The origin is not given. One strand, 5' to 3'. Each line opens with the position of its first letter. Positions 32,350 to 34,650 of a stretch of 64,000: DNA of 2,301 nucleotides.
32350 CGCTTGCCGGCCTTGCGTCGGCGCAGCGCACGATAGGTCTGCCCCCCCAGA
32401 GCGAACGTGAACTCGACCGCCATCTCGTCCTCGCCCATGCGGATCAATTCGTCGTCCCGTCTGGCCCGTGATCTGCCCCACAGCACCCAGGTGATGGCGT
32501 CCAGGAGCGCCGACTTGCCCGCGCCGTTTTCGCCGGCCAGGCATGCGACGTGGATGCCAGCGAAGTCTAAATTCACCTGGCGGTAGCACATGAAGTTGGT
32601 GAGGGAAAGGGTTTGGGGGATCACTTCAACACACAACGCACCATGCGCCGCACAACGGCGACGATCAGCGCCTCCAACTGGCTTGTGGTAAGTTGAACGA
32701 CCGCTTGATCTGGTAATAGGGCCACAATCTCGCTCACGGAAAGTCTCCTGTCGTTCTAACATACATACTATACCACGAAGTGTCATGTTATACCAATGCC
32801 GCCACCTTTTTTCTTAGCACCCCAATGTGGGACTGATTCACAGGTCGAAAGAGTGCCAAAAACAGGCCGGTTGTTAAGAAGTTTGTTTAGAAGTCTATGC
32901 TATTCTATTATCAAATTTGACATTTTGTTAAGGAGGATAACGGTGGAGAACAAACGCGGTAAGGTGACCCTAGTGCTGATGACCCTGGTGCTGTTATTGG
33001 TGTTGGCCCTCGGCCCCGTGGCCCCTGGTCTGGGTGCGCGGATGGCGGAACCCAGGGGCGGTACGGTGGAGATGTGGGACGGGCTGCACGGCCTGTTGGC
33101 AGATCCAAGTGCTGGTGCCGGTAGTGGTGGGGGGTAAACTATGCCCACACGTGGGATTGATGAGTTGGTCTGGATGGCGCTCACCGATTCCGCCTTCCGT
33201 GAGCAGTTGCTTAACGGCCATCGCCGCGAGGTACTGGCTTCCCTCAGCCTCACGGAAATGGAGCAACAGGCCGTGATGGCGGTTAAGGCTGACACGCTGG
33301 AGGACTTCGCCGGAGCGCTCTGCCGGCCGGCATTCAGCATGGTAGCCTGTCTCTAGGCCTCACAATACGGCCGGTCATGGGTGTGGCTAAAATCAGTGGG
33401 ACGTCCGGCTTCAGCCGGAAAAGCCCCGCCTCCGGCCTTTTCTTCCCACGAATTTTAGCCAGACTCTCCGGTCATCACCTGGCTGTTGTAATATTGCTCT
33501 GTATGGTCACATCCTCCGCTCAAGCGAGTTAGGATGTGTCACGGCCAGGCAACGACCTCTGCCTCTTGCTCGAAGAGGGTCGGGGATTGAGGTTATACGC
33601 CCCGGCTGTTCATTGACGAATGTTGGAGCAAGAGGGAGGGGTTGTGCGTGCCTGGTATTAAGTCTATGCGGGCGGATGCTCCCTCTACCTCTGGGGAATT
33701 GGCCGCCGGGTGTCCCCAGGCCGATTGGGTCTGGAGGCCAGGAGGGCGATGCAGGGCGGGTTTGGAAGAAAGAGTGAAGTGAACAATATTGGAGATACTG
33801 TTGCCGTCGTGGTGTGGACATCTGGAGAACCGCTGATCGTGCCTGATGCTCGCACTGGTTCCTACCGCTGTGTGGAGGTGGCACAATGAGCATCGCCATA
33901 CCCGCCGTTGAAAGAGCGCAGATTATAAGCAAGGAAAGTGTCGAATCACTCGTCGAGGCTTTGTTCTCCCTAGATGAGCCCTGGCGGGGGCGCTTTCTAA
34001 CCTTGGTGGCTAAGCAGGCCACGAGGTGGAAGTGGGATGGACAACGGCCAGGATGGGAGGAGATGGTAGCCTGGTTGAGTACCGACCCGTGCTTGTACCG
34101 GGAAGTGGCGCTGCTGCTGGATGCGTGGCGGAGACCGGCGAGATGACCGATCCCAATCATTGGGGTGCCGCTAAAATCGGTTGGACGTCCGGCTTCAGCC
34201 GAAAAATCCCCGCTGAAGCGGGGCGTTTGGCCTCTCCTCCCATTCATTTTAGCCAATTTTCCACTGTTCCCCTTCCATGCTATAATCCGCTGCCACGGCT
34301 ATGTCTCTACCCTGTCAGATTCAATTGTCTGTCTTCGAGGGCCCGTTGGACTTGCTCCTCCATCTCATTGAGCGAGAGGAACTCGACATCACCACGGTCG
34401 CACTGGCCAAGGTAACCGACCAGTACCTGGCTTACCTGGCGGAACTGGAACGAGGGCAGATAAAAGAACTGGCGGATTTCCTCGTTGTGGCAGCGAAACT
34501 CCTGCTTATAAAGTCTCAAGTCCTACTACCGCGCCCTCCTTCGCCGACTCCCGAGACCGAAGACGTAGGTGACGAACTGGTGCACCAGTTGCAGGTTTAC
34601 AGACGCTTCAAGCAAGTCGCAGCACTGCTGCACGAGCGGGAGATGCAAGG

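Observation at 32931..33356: Tandem small ORFs: a secreted/TM 65-aa peptide and an NHLP/Nif11-like leader-peptide protein ending in a Cys-containing tail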

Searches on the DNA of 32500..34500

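Call 86: search_rna_families(source=window, start=32500, end=34500, threshold=evalue, max_evalue=1)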
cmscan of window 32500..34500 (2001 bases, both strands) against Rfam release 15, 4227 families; matches with E-value up to 1: 1.
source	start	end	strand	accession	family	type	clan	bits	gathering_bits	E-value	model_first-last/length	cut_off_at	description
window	34204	34308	-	RF00195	RsmY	Gene; sRNA;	CL00106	20.1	57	0.036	1-121/121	no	RsmY RNA family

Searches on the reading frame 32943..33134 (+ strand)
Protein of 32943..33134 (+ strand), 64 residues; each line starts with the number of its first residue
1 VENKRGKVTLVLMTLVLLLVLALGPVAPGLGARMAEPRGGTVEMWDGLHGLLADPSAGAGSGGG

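Call 3: search_protein_families(library=ncbifam, proteins=[window:32943-33134:+], max_evalue=10)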
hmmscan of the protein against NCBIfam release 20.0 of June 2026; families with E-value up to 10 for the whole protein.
seq(64 aa): 0 families

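Call 4: search_protein_families(library=pfam, proteins=[window:32943-33134:+], max_evalue=10)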
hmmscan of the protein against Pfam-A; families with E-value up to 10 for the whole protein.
seq(64 aa): 0 families

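Call 78: find_homologous_proteins(query=window:32943-33134:+, max_evalue=0.01)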
Query seq(64 aa) (64 aa): 26 proteins with E <= 0.01 among 28 candidates.
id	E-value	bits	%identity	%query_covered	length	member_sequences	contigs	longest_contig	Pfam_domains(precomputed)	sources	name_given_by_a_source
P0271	1.8e-31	124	98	100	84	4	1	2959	-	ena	-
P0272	1.2e-21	94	73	100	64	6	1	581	-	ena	-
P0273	3.6e-20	89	71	98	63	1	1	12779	-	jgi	-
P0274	8.2e-20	88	76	86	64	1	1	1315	-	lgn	-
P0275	2.8e-19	86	70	98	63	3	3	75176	-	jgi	-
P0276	3.2e-18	83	70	100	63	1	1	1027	-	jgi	jgi:hypothetical protein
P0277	3.6e-17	79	73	97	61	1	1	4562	-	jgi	jgi:hypothetical protein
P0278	4.1e-17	79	70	88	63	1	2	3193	-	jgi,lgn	-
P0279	1.0e-16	78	63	98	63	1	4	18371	-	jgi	jgi:hypothetical protein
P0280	1.7e-15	74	71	77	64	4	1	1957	-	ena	-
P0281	2.6e-15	74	65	89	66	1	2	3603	-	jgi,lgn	jgi:hypothetical protein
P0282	3.2e-15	73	66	100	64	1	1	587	-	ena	-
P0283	1.8e-14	71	66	100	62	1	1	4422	-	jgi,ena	-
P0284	4.1e-13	67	70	98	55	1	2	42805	-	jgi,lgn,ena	-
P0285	1.7e-9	55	62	95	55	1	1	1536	-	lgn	-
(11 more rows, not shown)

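Call 87: search_protein_families(library=padloc, proteins=[window:32943-33134:+], max_evalue=0.01)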
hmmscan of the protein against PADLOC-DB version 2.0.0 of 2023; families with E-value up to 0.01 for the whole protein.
seq(64 aa): 0 families
